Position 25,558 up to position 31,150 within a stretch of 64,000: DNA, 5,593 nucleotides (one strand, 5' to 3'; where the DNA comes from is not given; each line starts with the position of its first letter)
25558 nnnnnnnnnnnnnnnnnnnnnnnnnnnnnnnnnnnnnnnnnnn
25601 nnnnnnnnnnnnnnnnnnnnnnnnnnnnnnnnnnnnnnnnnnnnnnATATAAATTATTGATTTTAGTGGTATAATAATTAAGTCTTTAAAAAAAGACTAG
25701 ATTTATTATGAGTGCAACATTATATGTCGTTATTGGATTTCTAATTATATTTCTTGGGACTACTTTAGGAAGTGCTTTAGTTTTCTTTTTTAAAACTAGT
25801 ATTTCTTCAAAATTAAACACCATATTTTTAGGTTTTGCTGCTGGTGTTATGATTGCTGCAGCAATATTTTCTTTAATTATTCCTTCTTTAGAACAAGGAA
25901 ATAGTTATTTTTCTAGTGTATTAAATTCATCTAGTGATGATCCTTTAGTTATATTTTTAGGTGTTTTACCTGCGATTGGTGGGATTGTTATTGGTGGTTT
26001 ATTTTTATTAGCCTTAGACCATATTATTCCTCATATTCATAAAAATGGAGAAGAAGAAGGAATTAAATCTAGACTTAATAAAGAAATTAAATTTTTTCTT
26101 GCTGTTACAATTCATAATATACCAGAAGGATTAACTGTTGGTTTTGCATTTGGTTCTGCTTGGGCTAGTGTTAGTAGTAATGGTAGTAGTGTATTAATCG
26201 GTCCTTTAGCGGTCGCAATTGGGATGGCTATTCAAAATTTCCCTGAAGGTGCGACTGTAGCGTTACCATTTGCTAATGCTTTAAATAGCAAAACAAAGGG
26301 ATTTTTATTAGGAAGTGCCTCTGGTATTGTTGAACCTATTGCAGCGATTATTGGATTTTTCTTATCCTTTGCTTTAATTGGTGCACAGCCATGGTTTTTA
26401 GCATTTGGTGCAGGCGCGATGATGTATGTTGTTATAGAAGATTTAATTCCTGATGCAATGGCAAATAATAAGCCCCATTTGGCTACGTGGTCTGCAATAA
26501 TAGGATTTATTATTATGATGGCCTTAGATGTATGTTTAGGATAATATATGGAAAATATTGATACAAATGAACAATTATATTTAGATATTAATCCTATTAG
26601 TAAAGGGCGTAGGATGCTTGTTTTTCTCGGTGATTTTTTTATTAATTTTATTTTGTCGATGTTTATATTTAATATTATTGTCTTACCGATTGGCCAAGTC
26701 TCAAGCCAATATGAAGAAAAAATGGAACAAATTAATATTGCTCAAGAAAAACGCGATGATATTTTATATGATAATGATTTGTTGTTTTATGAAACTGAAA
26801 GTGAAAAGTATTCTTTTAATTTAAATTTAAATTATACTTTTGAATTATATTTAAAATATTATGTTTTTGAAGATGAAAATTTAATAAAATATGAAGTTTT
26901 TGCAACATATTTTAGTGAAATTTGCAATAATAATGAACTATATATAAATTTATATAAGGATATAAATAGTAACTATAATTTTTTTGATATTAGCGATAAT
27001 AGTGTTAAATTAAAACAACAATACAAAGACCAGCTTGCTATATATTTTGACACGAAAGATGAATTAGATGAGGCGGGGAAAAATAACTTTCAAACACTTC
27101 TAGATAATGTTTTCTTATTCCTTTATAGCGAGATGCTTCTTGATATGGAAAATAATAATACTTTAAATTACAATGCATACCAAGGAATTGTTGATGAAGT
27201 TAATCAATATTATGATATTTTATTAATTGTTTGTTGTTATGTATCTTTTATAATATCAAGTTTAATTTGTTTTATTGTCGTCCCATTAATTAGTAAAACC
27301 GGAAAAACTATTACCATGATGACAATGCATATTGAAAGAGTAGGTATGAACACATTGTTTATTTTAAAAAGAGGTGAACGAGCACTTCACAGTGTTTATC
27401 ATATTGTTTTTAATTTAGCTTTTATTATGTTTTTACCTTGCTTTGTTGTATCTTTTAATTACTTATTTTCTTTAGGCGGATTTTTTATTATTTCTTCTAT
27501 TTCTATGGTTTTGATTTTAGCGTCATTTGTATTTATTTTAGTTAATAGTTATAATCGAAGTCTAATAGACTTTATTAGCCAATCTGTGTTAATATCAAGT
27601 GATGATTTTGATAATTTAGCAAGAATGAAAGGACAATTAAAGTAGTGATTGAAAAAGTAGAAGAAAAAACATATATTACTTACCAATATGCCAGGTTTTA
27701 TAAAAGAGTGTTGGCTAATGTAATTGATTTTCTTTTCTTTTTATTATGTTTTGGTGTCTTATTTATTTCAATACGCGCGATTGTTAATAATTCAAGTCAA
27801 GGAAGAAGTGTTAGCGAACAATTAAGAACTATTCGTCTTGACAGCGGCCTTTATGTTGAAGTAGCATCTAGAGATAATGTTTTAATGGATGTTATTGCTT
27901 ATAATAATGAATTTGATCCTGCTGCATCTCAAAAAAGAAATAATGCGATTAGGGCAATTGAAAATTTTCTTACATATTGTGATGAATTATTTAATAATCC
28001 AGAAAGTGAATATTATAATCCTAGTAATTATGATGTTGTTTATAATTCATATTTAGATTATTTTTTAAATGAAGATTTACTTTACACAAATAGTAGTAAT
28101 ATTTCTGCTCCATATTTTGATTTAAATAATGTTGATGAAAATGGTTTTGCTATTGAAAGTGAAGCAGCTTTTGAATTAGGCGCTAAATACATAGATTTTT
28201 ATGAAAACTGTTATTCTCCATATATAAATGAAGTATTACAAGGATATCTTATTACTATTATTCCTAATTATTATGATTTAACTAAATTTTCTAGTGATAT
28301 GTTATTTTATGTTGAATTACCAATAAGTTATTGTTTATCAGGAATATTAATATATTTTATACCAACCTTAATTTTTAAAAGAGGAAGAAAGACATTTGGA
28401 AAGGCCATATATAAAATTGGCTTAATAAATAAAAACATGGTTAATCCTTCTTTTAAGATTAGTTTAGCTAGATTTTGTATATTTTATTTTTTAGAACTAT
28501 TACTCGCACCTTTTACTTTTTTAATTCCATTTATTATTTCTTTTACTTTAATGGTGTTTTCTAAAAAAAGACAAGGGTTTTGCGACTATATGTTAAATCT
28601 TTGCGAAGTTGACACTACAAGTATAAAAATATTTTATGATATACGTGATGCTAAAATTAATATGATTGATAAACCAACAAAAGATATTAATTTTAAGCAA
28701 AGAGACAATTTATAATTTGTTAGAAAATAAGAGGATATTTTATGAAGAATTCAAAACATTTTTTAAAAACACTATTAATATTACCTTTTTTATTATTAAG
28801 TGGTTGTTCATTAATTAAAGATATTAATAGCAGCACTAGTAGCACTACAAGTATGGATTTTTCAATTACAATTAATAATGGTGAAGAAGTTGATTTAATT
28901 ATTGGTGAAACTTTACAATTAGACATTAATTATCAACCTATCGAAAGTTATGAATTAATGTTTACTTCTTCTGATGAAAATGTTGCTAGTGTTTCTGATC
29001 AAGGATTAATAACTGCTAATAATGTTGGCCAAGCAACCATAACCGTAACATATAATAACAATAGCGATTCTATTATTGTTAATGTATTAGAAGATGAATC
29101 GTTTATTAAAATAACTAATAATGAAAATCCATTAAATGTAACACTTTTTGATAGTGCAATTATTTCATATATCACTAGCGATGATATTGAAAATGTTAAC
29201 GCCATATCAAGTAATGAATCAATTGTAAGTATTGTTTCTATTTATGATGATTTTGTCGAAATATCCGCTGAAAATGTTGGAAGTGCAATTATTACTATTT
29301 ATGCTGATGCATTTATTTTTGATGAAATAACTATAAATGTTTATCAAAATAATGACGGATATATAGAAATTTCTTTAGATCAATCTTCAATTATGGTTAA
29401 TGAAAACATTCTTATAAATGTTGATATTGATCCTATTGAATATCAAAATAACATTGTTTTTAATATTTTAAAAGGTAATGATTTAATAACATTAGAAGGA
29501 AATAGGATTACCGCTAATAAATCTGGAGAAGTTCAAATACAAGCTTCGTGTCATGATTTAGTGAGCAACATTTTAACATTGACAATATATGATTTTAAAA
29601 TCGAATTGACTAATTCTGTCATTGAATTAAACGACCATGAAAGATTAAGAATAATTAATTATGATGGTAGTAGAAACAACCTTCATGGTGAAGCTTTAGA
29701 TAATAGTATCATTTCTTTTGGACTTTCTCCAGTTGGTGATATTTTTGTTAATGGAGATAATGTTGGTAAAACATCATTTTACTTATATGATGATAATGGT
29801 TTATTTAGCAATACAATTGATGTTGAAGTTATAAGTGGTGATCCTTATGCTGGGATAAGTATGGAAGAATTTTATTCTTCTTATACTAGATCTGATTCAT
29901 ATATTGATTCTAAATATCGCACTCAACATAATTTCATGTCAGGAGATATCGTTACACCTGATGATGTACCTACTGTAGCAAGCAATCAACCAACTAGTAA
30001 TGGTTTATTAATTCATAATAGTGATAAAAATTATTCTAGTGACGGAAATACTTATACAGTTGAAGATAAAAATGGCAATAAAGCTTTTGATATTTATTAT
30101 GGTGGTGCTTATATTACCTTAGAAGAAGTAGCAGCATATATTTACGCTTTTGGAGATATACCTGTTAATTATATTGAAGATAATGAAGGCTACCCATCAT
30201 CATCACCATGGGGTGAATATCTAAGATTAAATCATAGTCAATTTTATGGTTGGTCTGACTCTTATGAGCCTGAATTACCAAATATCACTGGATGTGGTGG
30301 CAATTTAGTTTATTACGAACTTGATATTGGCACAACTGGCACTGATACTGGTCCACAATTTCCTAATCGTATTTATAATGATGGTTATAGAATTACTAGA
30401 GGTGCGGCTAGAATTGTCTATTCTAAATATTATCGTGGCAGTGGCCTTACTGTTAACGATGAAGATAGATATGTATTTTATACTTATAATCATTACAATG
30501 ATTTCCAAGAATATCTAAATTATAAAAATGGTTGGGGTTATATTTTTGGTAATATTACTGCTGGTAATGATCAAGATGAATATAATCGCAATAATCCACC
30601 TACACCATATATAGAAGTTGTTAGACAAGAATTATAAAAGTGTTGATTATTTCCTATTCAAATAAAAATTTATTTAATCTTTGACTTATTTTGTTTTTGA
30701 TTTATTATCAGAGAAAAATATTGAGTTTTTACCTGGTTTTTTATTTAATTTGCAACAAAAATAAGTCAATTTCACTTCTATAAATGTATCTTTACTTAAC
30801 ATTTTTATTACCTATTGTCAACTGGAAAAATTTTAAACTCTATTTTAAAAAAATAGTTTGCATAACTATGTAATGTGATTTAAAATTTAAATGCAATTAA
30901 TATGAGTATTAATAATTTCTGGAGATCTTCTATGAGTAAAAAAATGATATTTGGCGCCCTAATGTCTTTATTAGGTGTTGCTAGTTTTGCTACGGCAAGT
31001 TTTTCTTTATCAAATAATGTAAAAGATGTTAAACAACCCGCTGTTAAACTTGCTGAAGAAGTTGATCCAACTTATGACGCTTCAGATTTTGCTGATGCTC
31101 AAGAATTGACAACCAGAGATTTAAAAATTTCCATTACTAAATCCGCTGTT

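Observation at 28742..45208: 16-kb surface nucleic-acid capture, digestion and import locus built around a mycoplasma-style ABC importer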

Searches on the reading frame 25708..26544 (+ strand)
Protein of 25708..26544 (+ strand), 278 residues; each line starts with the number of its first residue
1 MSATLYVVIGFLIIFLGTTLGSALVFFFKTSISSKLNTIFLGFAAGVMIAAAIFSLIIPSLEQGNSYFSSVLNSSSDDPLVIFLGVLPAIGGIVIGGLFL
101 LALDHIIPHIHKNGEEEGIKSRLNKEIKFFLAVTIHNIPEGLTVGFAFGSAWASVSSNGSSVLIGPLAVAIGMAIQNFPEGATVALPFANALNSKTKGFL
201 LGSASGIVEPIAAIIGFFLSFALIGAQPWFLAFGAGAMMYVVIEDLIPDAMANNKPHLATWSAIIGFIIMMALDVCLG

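Call 9: search_protein_families(library=pfam, proteins=[window:25708-26544:+], max_evalue=0.001)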
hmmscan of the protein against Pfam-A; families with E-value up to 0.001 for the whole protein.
window:25708-26544:+ (278 aa): 1 family
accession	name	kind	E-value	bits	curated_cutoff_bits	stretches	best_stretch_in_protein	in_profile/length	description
PF02535.28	Zip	-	1.9e-22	80.4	35.1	2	126-273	178-322/323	ZIP Zinc transporter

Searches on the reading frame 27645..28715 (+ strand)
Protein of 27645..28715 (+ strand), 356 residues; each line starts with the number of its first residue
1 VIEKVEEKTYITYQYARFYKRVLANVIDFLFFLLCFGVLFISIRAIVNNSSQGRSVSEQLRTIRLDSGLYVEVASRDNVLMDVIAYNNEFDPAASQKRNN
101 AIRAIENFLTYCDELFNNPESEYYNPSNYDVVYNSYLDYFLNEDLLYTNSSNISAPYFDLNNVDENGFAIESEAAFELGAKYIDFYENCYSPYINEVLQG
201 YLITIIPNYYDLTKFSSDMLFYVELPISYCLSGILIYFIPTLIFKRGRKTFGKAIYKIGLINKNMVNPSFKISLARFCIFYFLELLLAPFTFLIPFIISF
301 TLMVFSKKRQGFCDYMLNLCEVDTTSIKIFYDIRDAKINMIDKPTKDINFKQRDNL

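Call 9: search_protein_families(library=pfam, proteins=[window:27645-28715:+], max_evalue=0.001)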
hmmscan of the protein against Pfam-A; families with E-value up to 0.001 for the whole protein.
window:27645-28715:+ (356 aa): 1 family
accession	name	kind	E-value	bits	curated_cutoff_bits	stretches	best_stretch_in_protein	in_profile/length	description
PF06271.18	RDD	-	8.9e-12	45.9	24.1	1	228-317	52-136/137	RDD family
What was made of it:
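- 27645..28715 (+): RDD-family membrane protein. It is a conserved neighbour of the module, not shown to belong to it. PF06271, E 8.9e-12 (call 9).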

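Call 79: search_protein_families(library=ncbifam, proteins=[window:27645-28712:+], max_evalue=1)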
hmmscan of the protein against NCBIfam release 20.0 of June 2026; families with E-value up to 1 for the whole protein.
window:27645-28712:+ (356 aa): 0 families

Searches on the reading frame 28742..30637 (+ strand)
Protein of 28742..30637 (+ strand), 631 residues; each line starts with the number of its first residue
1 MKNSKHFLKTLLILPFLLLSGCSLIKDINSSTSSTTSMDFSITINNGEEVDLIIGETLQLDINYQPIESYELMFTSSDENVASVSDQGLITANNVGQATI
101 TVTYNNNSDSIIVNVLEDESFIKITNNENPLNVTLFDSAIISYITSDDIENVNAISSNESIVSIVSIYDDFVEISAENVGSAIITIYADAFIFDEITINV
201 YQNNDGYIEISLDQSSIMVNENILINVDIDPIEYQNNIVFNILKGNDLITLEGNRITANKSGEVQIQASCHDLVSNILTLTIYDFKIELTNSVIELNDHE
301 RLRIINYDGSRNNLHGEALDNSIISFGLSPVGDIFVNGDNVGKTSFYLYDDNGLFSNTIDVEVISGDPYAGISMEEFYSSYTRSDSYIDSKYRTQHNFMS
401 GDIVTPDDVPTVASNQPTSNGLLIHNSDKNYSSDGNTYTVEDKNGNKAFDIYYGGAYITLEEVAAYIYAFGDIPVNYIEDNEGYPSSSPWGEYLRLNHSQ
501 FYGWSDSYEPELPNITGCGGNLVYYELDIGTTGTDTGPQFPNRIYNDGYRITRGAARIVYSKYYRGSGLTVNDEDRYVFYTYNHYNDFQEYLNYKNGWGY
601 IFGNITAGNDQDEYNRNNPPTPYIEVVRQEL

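Call 4: search_protein_families(library=pfam, proteins=[window:28742-30637:+], max_evalue=0.01)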
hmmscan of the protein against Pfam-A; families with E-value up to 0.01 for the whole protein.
window:28742-30637:+ (631 aa): 3 families
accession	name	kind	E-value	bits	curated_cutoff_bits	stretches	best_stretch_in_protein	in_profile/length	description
PF02368.24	Big_2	-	3.4e-09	37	22.8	1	49-110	11-74/79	Bacterial Ig-like domain (group 2)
PF13629.12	T2SS-T3SS_pil_N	-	0.0033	17.6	23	0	329-363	37-71/72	Pilus formation protein N terminal region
PF00545.25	Ribonuclease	-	0.0035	18.3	24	0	508-590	42-96/98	ribonuclease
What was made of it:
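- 28742..30637 (+): Lipoprotein with Big_2 domains and a 270-aa C-terminal barnase-like RNase domain. It is a lineage-specific neighbour, not part of the conserved operon. Big_2 E 3.4e-9; PF00545 E 3.5e-3, below cut-off (call 4).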

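Call 8: search_protein_families(library=ncbifam, proteins=[window:28742-30637:+], max_evalue=0.01)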
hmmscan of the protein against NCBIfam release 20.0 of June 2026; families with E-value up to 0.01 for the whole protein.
window:28742-30637:+ (631 aa): 1 family
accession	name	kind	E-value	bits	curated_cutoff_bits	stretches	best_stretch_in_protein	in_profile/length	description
NF053514.2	JUQZ_fam_ocin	equivalog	2.4e-05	24.5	40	0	77-109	66-97/107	BLB8/JUQZ-1 family protein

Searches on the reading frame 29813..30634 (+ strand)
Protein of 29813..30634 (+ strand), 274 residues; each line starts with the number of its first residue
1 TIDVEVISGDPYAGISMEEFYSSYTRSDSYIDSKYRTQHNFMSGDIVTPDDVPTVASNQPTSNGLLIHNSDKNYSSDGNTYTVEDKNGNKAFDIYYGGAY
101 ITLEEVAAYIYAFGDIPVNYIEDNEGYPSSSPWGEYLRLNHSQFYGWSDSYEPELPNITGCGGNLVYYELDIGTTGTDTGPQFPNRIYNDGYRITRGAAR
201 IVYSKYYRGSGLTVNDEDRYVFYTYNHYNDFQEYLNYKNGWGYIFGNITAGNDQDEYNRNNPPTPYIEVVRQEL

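Call 43: search_protein_representatives(protein=window:29813-30634:+)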
Query: 274 residues. Proteins with E-value up to 0.001 (for the whole library): 295; up to 1e-10: 230; up to 1e-30: 165. The best 150 are listed.
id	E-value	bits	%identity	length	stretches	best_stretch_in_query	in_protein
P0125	7.8e-176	600.2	96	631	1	1-274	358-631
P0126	6.1e-106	370.8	62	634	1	1-273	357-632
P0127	3.7e-102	358.4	61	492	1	6-272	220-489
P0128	1.6e-100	353.0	60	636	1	4-272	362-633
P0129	4.1e-95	335.3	60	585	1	1-274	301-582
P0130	1.9e-93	329.8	59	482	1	2-273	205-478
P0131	9.7e-92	324.2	57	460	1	4-273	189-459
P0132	5.9e-91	321.6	58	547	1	2-271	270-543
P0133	8.8e-91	321.0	57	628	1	2-272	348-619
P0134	2.7e-89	316.1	58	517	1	3-274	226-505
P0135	3.3e-89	315.9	57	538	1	4-271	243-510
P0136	6.0e-89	315.0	58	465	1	9-272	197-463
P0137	1.1e-88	314.1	57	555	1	9-273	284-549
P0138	3.3e-88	312.6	57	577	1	3-273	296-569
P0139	5.0e-88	312.0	60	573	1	9-273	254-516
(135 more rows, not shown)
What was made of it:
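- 28742..30637 (+): The C-domain family has 295 representatives (call 43).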

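Call 45: search_solved_structures(query=A3, max_evalue=1, show_alignments=2)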
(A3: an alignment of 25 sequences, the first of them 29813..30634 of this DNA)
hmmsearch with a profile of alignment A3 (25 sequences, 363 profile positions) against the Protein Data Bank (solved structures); distinct sequences matched with E-value up to 1: 0.

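Call 46: search_protein_families(library=pfam, alignment_id=A3, max_evalue=0.01)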
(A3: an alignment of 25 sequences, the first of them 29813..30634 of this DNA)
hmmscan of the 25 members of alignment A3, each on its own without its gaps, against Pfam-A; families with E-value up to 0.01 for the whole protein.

A. member 1, window:29813-30634:+ (274 aa): 0 families

B. families by the number of members that match (of 25 scanned): 3 families
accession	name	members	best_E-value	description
PF00545.25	Ribonuclease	6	0.00021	ribonuclease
PF06512.18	Na_trans_assoc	1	0.0091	Sodium ion transport-associated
PF04886.17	PT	1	0.0094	PT disordered repeat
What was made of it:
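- On Barnase / RNase N1-T1 (PF00545): Six of 25 family members give sub-threshold hits, best E 2e-4 (call 46).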

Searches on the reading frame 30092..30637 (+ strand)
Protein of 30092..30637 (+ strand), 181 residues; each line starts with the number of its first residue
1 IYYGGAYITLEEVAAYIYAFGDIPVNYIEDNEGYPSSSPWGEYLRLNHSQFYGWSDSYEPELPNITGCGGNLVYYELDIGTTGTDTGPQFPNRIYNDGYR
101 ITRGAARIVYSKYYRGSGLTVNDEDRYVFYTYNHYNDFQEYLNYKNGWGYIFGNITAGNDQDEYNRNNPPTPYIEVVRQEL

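Call 26: search_solved_structures(query=window:30092-30637:+, max_evalue=10, show_alignments=3)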
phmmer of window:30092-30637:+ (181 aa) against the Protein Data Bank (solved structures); distinct sequences matched with E-value up to 10: 0.
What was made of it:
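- On Barnase / RNase N1-T1 (PF00545): No PDB sequence hit (calls 26, 45).
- Tried and rejected: PDB sequence search for the RNase domain, as a single sequence and as a profile: no hit (calls 26, 45).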

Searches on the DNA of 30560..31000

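Call 80: search_rna_families(source=window, start=30560, end=31000, threshold=evalue, max_evalue=5)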
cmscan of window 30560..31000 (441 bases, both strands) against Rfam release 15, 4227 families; matches with E-value up to 5: 3.
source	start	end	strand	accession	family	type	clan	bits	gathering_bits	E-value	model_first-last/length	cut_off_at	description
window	30842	30887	-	RF01817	RsaB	Gene; sRNA;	-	17.8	55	4.8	1-60/60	no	RNA Staph. aureus A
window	30578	30659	-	RF00611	SNORD111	Gene; snRNA; snoRNA; CD-box;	-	17.2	46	3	1-89/89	no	Small nucleolar RNA SNORD111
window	30727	30753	-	RF00522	PreQ1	Cis-reg; riboswitch;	-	14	39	3.4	1-45/45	no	PreQ1 (pre queuosine) riboswitch aptamer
